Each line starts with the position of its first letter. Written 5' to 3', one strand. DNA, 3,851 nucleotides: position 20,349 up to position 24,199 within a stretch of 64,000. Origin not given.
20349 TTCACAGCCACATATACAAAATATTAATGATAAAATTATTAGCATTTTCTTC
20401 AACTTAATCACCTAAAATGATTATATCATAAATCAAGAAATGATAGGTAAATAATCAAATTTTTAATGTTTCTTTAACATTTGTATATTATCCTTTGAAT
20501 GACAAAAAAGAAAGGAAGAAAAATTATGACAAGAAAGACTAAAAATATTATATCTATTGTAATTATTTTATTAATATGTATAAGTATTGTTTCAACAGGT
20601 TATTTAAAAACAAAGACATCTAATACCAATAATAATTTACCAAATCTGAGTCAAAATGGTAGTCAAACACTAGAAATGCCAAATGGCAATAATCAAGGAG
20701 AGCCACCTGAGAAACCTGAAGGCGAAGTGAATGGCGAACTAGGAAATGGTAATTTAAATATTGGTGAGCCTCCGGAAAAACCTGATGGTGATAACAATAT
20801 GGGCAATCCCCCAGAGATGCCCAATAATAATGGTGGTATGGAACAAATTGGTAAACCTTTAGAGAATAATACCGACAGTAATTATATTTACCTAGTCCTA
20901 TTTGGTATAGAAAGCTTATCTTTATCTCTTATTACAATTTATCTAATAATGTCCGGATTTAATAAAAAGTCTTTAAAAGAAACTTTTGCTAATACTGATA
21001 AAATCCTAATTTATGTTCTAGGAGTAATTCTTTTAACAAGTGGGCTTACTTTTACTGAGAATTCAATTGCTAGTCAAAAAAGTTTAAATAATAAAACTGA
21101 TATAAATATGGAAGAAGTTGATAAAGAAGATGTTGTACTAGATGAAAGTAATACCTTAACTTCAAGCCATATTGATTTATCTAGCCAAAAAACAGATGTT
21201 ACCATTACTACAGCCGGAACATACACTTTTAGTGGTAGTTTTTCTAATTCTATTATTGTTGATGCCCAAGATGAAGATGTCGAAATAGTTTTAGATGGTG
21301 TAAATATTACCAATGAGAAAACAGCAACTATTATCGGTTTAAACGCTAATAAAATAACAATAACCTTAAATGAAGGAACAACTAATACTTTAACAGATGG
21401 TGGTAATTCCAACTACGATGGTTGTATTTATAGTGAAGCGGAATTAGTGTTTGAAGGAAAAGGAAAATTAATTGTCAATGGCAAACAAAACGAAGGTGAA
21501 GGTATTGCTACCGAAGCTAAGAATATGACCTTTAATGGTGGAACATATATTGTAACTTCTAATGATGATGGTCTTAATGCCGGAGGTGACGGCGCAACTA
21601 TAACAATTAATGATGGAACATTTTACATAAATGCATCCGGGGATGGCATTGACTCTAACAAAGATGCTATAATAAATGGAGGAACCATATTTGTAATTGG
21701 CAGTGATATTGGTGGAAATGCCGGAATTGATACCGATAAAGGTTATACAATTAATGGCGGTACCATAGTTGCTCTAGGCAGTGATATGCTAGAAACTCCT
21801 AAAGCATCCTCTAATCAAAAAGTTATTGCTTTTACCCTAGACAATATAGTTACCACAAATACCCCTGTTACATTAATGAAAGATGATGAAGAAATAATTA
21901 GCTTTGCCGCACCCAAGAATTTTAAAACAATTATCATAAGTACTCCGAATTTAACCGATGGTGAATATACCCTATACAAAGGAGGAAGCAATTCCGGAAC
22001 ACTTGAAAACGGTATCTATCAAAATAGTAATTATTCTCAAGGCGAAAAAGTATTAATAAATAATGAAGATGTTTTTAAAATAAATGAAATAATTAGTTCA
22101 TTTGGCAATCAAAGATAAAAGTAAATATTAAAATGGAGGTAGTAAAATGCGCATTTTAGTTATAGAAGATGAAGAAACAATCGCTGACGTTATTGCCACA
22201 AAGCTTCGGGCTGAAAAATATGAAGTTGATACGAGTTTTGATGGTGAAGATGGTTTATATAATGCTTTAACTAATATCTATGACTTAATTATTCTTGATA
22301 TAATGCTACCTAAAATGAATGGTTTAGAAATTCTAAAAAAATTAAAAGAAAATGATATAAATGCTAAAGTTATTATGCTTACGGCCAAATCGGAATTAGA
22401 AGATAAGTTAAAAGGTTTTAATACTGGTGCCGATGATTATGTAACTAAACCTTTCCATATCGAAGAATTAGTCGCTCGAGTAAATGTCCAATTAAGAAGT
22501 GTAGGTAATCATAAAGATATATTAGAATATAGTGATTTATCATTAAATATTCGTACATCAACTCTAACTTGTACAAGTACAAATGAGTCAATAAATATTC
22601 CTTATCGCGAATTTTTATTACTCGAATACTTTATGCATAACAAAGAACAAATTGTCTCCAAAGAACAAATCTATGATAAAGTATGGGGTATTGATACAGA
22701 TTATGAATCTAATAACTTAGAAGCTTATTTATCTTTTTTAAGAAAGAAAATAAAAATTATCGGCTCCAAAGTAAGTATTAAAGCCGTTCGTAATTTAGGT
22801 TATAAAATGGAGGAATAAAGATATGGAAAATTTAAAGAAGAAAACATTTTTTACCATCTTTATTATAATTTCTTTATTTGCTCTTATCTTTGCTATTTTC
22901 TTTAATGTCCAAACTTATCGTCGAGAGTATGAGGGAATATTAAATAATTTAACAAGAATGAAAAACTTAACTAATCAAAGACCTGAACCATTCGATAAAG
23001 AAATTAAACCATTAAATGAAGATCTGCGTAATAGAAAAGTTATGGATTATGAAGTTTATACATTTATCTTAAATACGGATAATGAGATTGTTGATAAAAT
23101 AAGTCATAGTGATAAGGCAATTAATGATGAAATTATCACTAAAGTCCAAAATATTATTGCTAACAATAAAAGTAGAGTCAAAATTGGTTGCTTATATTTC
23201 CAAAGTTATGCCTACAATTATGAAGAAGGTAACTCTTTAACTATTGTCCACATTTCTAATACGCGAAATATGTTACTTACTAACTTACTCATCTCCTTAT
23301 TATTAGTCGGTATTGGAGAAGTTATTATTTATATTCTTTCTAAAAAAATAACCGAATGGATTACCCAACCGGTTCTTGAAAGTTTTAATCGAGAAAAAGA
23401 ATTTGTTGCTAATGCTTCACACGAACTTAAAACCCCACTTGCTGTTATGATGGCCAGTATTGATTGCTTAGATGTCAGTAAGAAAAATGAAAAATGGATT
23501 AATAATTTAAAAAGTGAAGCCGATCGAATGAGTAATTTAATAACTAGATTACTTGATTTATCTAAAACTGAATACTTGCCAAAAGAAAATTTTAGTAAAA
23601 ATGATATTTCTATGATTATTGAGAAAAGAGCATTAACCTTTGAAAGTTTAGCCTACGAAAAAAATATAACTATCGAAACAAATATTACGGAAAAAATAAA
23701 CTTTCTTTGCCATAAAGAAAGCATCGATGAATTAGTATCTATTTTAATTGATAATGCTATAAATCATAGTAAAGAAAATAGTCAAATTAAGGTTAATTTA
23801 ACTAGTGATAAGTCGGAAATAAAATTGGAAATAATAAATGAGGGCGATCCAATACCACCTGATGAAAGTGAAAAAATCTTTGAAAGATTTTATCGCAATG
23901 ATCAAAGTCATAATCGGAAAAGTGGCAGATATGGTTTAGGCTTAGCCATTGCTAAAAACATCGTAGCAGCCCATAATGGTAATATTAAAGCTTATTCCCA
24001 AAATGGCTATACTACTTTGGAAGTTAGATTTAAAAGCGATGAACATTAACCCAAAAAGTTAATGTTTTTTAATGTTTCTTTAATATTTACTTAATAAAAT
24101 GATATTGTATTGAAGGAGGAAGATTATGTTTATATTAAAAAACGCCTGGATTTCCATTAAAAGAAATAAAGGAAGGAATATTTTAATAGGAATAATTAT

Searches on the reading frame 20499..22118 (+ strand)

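Call 23: search_protein_families(library=pfam, proteins=[window:20499-22118:+], max_evalue=0.00001)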
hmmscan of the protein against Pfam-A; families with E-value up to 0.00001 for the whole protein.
window:20499-22118:+ (539 aa): 1 family
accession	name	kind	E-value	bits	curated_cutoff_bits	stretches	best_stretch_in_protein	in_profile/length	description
PF14262.12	Cthe_2159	-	2.3e-37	129.2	25.8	1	231-429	2-203/262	Carbohydrate-binding domain-containing protein Cthe_2159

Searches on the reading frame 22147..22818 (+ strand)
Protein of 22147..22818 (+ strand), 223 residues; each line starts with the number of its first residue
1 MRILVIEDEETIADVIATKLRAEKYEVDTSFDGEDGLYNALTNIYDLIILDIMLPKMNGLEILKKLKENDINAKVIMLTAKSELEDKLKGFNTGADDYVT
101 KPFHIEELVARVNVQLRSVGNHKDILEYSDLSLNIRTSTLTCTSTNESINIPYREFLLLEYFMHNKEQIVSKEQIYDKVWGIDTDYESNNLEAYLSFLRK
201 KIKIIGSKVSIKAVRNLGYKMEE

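Call 23: search_protein_families(library=pfam, proteins=[window:22147-22818:+], max_evalue=0.00001)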
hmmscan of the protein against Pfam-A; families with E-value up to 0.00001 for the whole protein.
window:22147-22818:+ (223 aa): 2 families
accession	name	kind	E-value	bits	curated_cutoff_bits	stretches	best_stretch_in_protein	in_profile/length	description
PF00072.30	Response_reg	-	7.6e-29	100.6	30.2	1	3-113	1-111/111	Response regulator receiver domain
PF00486.34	Trans_reg_C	-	4.1e-19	68.9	26.2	1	147-221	2-77/77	Transcriptional regulatory protein, C terminal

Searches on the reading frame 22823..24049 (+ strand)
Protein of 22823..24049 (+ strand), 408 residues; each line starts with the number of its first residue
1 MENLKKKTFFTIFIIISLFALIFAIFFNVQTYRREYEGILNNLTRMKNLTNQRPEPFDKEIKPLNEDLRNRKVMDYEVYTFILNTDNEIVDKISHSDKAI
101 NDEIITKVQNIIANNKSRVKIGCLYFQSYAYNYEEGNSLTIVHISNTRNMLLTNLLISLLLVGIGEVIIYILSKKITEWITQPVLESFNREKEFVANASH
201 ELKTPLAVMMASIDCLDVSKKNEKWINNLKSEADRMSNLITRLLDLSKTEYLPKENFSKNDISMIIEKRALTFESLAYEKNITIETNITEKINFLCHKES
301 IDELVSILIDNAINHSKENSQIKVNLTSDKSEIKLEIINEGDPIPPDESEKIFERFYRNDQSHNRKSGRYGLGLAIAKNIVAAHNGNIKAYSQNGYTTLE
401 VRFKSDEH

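Call 23: search_protein_families(library=pfam, proteins=[window:22823-24049:+], max_evalue=0.00001)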
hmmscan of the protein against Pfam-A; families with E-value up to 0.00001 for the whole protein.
window:22823-24049:+ (408 aa): 3 families
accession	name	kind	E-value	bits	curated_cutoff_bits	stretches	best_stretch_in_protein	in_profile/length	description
PF02518.31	HATPase_c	-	6.4e-22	78.5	26.4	1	299-404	4-108/111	Histidine kinase-, DNA gyrase B-, and HSP90-like ATPase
PF00512.31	HisKA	-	4.6e-15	55.8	26.9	1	192-250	3-64/66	His Kinase A (phospho-acceptor) domain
PF14501.12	HATPase_c_5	-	6.9e-07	29.6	22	1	301-403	6-101/102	GHKL domain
